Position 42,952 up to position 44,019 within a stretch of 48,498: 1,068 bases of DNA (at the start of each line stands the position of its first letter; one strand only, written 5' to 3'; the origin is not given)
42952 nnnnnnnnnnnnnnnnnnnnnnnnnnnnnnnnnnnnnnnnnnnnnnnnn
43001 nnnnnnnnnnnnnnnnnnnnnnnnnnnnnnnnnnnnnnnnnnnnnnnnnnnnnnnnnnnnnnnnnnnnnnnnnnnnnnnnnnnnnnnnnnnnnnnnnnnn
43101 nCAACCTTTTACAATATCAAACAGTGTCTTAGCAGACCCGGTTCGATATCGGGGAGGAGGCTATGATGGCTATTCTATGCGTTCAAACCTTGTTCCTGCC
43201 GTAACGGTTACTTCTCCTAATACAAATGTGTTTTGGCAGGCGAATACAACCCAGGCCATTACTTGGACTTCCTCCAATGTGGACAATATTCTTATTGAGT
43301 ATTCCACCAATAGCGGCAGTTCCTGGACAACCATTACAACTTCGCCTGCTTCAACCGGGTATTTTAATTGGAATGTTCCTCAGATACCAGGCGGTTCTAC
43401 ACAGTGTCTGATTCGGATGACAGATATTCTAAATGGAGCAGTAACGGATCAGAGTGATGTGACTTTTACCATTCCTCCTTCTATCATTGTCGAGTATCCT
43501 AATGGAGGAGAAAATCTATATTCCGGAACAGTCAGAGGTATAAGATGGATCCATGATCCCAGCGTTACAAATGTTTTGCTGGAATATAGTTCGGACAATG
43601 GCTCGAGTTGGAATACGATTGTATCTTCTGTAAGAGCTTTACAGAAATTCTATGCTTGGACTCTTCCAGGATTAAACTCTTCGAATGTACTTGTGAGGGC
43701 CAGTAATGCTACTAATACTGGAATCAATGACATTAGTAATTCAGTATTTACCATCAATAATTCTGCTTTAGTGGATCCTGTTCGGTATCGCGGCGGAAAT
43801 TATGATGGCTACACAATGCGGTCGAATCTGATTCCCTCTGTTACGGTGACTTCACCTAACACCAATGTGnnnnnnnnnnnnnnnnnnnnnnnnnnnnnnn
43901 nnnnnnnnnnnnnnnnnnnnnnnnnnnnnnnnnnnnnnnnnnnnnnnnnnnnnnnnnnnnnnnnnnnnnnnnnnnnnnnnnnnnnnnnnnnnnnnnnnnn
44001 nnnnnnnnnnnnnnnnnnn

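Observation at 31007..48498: Tandemly duplicated two-gene cassette: secreted FGE-fold (GldJ/GldK-like) partner followed by a >2000-aa T9SS repeat giant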

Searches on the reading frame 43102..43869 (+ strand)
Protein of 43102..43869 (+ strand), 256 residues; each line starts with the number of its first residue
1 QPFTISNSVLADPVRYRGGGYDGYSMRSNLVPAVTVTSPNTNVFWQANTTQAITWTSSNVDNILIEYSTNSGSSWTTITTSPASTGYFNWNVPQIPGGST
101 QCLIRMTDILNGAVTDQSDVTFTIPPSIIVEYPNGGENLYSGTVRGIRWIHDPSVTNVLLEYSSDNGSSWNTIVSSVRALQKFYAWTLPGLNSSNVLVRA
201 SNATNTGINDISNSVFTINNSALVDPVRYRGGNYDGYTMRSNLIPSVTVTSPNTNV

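Call 52: find_homologous_proteins(query=window:43102-43869:+)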
Query window:43102-43869:+ (256 aa): 39 proteins with E <= 0.001 among 1334 candidates.
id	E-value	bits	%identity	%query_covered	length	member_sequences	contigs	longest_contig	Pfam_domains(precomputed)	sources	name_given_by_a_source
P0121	5.9e-182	620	68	90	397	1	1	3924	PF21471.4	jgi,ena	-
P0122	5.3e-112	391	50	74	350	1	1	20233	PF10342.16,PF23795.2,PF19119.6,PF21471.4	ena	-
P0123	9.5e-85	302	47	80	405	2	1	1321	PF21471.4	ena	-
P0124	8.7e-81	289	45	72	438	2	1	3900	PF10342.16,PF21471.4,PF03174.20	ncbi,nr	ncbi:MAG: hypothetical protein GTO35_04330 [Gammaproteobacteria bacterium]|nr:hypothetical protein [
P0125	9.8e-67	243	67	46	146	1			-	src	-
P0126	6.1e-65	237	39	77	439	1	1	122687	PF10342.16,PF21471.4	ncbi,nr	ncbi:MAG: hypothetical protein L6Q47_12800, partial [Ignavibacteriaceae bacterium]|nr:hypothetical p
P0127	1.8e-63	232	40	85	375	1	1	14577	PF17957.8,PF10342.16,PF21471.4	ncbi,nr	ncbi:MAG: hypothetical protein GTO45_04340, partial [Candidatus Aminicenantes bacterium]|nr:hypothet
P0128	6.3e-63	231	42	86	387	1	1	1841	PF21471.4,PF03174.20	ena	-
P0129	1.5e-61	226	42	59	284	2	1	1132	PF21471.4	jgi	jgi:hypothetical protein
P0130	3.1e-58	215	48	74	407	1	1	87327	PF21471.4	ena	-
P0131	7.4e-53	198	43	75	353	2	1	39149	PF10342.16,PF21471.4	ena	-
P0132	9.5e-51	191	39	74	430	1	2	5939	PF21471.4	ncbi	ncbi:MAG: hypothetical protein ACI83H_002813, partial [Glaciecola sp.]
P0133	2.2e-49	186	44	73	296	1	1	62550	PF10342.16,PF21471.4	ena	-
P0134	7.8e-42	161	39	83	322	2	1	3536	PF10342.16,PF08309.18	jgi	jgi:hypothetical protein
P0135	3.8e-41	159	38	87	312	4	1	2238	PF21471.4,PF02012.27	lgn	-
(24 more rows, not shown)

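Call 54: find_encoding_contigs(protein=P0126, flank=6000, max_places=2)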
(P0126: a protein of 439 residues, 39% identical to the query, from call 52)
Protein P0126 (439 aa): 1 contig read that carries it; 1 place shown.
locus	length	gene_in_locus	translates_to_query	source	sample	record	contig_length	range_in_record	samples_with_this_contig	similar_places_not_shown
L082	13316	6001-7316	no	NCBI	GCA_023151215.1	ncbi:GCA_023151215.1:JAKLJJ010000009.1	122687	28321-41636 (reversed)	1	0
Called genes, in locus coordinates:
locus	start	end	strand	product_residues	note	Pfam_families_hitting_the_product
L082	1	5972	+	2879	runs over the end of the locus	PF02012:BNR (faint), PF03174:CHB_HEX_C (faint), PF21471:Reelin_subrepeat-B (faint), PF24893:DUF7743 (faint), PF10342:Kre9_KNH (weak)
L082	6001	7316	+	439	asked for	PF10342:Kre9_KNH (faint), PF21471:Reelin_subrepeat-B (faint)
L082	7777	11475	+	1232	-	PF03174:CHB_HEX_C (faint), PF10342:Kre9_KNH (faint), PF21471:Reelin_subrepeat-B (faint)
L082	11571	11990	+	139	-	PF01894:YjbQ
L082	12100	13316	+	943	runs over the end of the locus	PF00128:Alpha-amylase, PF18962:Por_Secre_tail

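Call 55: find_encoding_contigs(protein=P0130, flank=6000, max_places=2)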
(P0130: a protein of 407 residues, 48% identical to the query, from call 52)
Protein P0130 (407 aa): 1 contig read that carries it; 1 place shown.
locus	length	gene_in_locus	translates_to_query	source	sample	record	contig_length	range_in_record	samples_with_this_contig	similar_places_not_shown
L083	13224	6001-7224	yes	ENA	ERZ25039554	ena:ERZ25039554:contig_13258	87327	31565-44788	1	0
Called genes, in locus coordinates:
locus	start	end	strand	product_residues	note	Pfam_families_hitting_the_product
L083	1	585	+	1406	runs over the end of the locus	PF13860:FlgD_ig (weak), PF18962:Por_Secre_tail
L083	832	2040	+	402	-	-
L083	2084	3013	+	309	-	-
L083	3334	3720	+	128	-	PF01344:Kelch_1, PF07646:Kelch_2 (faint), PF13415:Beta-prop_FBX42 (faint), PF13964:Beta-prop_Calicin, PF24681:Kelch_KLHDC2_KLHL20_DRC7, PF24981:Beta-prop_ATRN-LZTR1 (weak)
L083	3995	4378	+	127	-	-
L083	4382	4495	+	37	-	-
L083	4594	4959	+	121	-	-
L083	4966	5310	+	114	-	PF18962:Por_Secre_tail, PF13860:FlgD_ig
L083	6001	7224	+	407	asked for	PF21471:Reelin_subrepeat-B (faint)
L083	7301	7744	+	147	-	PF18962:Por_Secre_tail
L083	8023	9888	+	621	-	PF13583:Reprolysin_4, PF13688:Reprolysin_5, PF13574:Reprolysin_2, PF13582:Reprolysin_3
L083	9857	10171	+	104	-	-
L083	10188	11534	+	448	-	-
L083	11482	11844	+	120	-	PF18962:Por_Secre_tail, PF13860:FlgD_ig (weak)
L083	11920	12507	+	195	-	-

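Call 56: find_encoding_contigs(protein=P0121, flank=6000, max_places=2)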
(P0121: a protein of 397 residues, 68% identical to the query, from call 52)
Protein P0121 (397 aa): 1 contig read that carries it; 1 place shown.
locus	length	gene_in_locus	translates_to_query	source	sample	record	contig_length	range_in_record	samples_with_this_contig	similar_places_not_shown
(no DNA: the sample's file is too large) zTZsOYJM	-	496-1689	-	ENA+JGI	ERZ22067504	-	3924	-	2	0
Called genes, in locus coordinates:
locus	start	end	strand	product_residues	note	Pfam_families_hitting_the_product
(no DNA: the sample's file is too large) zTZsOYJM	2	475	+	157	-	?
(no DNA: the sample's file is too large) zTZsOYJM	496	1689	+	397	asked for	PF21471:Reelin_subrepeat-B (faint)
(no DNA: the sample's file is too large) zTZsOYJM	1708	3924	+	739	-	?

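Call 75: predict_structure(alignment_id=A5)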
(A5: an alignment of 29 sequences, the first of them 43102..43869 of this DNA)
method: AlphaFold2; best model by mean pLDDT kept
length: 256 residues; sequences in the alignment: 29
mean_pLDDT: 84.2   pTM: 0.66
mean pLDDT of the five models: 84.2, 83.2, 82.7, 82.1, 81.1
residues with pLDDT >= 90: 170; 70-90: 29; 50-70: 23; < 50: 34
segments of 3 or more residues with pLDDT < 50: 1-3, 12-19, 21-25, 227-242
pLDDT, mean of each block of 10 residues (from residue 1): 53 46 55 95 90 96 97 98 97 91 97 97 94 92 92 95 97 97 94 96 92 94 52 41 65 68
secondary structure, 60 per line:
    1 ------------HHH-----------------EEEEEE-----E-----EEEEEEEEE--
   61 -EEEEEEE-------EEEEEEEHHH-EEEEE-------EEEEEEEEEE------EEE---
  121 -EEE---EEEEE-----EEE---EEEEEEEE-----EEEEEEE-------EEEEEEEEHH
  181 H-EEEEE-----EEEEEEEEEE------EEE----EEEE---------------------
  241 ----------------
elements in order: E33-38 E50-58 E62-68 E76-82 E87-91 E99-108 E115-117 E122-124 E128-132 E138-140 E144-151 E157-163 E171-178 E183-187 E193-202 E209-211 E216-219
